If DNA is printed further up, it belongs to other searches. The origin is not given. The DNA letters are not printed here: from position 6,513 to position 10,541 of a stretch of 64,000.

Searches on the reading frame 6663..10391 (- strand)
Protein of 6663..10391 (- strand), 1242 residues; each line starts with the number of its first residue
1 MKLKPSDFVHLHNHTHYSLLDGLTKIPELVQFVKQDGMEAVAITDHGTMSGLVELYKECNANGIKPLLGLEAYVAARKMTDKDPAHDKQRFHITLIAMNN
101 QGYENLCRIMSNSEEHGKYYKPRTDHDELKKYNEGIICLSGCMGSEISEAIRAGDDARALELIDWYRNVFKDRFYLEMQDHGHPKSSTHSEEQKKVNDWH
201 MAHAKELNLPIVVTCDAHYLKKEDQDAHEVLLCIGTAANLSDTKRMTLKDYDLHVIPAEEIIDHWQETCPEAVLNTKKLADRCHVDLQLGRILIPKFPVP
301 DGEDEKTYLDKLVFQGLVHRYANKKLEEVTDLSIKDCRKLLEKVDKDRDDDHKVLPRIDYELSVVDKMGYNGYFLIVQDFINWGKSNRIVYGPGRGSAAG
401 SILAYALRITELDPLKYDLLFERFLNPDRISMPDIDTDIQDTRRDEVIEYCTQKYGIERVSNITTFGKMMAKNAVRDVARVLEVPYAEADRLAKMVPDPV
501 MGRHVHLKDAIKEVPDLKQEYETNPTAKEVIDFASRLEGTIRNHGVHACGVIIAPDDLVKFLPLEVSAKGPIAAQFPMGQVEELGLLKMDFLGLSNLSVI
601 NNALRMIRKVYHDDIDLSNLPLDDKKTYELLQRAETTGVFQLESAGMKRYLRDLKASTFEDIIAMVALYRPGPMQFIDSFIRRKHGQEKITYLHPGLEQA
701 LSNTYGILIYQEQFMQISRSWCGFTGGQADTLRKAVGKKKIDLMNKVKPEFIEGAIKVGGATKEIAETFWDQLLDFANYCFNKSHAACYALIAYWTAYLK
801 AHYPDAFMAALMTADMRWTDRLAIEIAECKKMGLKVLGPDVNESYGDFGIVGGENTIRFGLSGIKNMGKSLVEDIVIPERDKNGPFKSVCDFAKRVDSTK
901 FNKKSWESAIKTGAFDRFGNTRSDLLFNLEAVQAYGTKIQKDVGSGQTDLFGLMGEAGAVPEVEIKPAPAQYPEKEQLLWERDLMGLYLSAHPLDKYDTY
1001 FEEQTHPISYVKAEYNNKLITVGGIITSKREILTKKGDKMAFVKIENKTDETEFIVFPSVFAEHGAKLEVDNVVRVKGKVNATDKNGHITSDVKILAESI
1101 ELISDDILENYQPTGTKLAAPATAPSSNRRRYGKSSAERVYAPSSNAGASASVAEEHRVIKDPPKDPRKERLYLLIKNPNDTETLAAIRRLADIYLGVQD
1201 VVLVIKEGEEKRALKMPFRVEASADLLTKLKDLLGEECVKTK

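Call 63: search_protein_families(library=pfam, proteins=[window:6663-10391:-], max_evalue=0.00001)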
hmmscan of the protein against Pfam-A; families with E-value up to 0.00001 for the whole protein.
window:6663-10391:- (1242 aa): 5 families
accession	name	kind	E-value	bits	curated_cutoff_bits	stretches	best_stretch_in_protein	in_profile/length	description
PF07733.18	DNA_pol3_alpha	-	4.6e-92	308.8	23.9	1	336-593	15-260/260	Bacterial DNA polymerase III alpha NTPase domain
PF17657.6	DNA_pol3_finger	-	2.2e-62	209.7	22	1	596-757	1-164/166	Bacterial DNA polymerase III alpha subunit finger domain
PF02811.25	PHP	-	1.5e-52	178.6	26.4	1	10-181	1-164/164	PHP domain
PF14579.12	HHH_6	-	8.2e-25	87.3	25.6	1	833-924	1-89/90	Helix-hairpin-helix motif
PF01336.31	tRNA_anti-codon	-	1.8e-11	44.2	27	1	1020-1103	1-75/75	OB-fold nucleic acid binding domain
